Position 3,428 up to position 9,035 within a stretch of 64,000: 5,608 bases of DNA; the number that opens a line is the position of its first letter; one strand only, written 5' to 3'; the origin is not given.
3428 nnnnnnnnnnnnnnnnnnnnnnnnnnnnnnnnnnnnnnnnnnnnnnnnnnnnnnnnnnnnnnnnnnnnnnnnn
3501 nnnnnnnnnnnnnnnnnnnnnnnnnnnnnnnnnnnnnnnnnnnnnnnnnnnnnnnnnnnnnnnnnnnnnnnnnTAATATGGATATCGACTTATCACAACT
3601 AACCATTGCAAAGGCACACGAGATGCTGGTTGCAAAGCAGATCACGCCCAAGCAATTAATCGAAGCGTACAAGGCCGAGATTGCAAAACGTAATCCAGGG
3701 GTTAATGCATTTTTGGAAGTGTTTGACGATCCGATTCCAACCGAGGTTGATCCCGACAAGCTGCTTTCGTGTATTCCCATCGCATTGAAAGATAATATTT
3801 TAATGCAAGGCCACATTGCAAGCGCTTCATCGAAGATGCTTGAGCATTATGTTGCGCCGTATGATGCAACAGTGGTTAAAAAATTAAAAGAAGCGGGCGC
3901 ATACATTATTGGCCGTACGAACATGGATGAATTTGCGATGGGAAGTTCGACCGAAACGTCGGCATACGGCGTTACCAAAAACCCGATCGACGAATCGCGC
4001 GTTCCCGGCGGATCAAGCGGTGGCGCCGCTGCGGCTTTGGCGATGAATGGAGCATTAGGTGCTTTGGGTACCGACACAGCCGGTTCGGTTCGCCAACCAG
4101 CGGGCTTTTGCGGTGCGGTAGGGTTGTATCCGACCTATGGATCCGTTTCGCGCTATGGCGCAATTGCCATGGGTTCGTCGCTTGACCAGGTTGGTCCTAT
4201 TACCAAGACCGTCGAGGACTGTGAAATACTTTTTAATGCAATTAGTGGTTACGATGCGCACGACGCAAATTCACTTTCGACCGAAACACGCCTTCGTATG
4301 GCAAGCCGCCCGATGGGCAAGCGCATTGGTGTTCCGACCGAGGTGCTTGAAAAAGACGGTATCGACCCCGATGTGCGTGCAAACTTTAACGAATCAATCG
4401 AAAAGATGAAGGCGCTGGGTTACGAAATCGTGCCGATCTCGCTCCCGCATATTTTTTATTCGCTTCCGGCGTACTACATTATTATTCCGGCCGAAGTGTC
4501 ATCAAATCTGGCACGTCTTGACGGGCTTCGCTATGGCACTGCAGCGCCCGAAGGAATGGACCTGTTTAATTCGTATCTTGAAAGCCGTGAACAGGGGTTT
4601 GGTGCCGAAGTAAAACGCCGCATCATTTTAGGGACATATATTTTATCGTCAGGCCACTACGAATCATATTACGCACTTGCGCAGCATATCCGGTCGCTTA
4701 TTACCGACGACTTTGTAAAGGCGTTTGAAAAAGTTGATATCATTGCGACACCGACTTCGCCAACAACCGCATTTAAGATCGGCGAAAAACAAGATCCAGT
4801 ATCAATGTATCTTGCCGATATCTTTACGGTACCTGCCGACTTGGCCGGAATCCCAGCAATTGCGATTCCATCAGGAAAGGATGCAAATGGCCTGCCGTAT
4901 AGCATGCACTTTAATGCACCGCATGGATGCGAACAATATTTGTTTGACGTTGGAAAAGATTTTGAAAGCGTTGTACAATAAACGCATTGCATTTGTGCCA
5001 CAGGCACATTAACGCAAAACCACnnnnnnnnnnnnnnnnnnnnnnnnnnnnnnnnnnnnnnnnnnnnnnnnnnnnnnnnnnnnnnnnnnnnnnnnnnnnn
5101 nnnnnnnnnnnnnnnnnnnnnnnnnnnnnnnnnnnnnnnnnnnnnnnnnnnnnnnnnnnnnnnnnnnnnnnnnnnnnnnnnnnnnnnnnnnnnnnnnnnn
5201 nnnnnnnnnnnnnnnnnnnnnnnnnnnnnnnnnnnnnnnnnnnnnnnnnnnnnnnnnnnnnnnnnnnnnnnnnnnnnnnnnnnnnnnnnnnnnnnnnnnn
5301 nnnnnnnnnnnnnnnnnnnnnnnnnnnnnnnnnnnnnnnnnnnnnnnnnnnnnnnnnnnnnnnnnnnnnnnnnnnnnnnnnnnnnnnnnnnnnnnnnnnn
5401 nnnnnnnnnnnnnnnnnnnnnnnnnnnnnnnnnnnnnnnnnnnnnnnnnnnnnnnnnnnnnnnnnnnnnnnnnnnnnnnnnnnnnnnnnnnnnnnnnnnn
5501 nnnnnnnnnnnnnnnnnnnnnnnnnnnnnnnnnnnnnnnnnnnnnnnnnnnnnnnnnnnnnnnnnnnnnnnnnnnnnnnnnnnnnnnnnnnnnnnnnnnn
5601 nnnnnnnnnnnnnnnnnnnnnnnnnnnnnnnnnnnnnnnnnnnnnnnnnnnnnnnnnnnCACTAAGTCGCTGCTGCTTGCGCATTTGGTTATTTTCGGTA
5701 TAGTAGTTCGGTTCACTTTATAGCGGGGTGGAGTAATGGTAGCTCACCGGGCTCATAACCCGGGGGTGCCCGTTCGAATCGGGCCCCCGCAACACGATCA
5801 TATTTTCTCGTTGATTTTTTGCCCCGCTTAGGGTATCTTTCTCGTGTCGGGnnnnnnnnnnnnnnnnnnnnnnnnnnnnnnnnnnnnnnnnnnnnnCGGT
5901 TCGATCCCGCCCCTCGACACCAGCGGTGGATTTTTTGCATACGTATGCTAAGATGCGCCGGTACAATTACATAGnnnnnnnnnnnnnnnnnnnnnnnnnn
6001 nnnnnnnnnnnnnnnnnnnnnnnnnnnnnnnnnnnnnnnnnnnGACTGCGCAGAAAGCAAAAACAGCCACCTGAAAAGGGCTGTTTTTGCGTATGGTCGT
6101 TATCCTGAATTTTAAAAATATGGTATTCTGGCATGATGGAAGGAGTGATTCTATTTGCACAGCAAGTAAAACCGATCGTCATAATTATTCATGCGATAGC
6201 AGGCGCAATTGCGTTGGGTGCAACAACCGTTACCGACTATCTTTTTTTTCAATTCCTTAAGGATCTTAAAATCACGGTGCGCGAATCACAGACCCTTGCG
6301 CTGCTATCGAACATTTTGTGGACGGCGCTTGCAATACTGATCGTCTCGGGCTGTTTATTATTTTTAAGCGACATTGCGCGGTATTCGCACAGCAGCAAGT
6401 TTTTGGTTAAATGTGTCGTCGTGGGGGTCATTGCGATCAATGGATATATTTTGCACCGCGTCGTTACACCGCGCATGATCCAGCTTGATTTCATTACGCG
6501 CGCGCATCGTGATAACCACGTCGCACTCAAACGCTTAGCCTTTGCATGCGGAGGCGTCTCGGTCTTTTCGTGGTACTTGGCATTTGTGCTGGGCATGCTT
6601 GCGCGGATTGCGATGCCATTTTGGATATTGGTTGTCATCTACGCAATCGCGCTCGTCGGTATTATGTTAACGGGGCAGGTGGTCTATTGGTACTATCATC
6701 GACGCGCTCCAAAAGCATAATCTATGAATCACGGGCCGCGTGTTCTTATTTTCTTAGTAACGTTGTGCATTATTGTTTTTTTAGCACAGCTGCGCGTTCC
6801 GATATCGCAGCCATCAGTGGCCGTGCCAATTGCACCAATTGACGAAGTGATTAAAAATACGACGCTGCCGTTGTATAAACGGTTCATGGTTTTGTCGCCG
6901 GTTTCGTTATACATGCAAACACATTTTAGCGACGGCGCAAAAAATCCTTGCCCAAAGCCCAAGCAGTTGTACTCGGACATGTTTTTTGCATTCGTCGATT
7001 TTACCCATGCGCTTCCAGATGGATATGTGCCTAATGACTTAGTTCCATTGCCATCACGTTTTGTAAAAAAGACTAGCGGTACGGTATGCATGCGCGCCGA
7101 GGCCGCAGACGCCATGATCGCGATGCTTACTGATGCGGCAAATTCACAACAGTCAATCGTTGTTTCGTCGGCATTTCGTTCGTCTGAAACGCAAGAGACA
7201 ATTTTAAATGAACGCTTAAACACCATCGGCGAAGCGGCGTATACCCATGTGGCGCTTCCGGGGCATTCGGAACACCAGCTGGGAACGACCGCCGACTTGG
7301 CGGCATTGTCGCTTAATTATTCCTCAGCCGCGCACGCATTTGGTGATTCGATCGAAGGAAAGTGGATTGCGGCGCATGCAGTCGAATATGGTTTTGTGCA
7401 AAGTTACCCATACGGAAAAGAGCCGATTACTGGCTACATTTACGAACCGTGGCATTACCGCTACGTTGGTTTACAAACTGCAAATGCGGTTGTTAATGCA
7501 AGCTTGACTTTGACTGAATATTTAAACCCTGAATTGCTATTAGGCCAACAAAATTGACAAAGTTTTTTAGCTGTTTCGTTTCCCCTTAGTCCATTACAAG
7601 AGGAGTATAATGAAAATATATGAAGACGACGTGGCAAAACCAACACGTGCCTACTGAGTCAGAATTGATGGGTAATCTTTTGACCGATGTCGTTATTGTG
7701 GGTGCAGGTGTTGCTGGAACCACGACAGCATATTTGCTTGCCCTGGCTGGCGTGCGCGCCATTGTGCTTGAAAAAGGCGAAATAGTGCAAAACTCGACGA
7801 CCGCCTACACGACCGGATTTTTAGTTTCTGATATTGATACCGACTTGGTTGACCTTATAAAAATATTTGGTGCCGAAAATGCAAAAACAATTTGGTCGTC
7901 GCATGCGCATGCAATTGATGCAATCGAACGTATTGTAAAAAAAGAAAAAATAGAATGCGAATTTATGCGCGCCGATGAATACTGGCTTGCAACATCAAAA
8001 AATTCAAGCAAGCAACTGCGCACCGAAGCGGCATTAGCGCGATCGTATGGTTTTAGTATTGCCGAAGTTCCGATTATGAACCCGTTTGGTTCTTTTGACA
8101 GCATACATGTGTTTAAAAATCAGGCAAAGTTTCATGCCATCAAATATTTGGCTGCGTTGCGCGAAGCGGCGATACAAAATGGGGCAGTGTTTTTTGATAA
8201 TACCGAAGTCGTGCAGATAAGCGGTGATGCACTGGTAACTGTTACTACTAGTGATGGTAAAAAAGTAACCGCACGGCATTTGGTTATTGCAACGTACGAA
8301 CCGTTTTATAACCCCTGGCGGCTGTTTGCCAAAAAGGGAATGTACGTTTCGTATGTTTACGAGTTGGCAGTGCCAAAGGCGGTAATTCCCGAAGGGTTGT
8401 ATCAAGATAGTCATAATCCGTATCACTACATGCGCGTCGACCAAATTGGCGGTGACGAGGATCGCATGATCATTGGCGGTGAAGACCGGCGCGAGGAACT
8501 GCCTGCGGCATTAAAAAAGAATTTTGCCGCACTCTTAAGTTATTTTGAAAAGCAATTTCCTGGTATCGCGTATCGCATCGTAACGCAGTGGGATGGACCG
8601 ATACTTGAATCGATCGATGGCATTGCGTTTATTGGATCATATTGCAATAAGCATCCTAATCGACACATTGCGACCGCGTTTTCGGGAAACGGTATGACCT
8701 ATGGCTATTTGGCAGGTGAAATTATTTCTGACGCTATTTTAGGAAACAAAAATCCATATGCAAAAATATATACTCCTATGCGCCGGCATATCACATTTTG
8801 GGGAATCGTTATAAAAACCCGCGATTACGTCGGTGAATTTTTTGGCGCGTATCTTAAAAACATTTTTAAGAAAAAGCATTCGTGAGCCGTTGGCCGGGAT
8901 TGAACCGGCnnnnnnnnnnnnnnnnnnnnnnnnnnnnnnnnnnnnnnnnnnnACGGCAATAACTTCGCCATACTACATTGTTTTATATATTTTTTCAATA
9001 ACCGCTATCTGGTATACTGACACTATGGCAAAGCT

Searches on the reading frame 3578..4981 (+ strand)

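Call 7: search_protein_families(library=pfam, proteins=[window:3578-4981:+], max_evalue=0.001)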
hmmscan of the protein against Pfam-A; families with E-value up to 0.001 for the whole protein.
window:3578-4981:+ (467 aa): 1 family
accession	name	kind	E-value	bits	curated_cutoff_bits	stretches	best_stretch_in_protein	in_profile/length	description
PF01425.27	Amidase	-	1.2e-130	437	27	1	27-455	2-444/445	Amidase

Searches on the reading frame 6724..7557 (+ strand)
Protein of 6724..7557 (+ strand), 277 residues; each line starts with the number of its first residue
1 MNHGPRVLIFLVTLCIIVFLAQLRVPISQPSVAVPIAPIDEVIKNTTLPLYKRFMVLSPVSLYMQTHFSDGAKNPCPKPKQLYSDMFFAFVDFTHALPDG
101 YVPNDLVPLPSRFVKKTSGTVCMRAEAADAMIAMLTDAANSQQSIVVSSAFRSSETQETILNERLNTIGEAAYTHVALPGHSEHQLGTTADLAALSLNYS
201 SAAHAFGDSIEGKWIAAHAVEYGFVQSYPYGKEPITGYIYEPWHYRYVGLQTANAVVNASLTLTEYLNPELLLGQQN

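Call 7: search_protein_families(library=pfam, proteins=[window:6724-7557:+], max_evalue=0.001)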
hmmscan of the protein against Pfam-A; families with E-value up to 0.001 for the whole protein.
window:6724-7557:+ (277 aa): 1 family
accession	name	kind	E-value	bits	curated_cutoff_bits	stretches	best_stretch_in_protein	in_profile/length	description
PF02557.22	VanY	-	2.3e-32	112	25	1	123-249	4-131/132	D-alanyl-D-alanine carboxypeptidase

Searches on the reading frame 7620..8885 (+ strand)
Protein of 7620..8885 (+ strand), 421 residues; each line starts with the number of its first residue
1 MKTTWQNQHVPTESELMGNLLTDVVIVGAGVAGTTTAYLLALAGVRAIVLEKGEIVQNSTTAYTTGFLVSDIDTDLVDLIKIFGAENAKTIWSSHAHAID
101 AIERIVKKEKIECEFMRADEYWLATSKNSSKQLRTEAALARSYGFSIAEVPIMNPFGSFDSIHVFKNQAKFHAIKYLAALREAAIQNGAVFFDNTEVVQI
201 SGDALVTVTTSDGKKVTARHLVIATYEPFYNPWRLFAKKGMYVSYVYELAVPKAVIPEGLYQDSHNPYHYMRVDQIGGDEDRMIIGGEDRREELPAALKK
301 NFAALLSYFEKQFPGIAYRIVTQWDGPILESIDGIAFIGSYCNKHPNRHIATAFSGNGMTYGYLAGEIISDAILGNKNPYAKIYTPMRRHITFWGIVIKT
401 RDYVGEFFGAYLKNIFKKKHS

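Call 7: search_protein_families(library=pfam, proteins=[window:7620-8885:+], max_evalue=0.001)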
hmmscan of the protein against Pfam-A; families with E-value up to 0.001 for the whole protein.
window:7620-8885:+ (421 aa): 9 families
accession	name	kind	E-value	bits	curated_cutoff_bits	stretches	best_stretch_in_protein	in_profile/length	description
PF01266.30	DAO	-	5.3e-42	145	27.9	1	23-371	1-352/353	FAD dependent oxidoreductase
PF07992.20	Pyr_redox_2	-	1.1e-07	32.1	26.1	1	23-225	2-107/291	Pyridine nucleotide-disulphide oxidoreductase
PF13738.12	Pyr_redox_3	-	1.5e-06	28.1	30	0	25-63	1-40/305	Pyridine nucleotide-disulphide oxidoreductase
PF00890.30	FAD_binding_2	-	4.4e-06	26.6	20.4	1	23-66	1-43/414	FAD binding domain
PF01494.25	FAD_binding_3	-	5.9e-06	26.2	22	1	22-53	2-33/349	FAD binding domain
PF13450.12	NAD_binding_8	-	4.7e-05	24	21.9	1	26-55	1-30/68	NAD(P)-binding Rossmann-like domain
PF03486.20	HI0933_like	-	9.6e-05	22.4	50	0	23-58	2-37/244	HI0933-like protein Rossmann domain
PF01946.23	Thi4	-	0.00012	21.8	26.2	1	17-52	13-49/235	Thi4 family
PF01134.28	GIDA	-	0.0006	19.4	22.1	0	23-50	1-28/391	Glucose inhibited division protein A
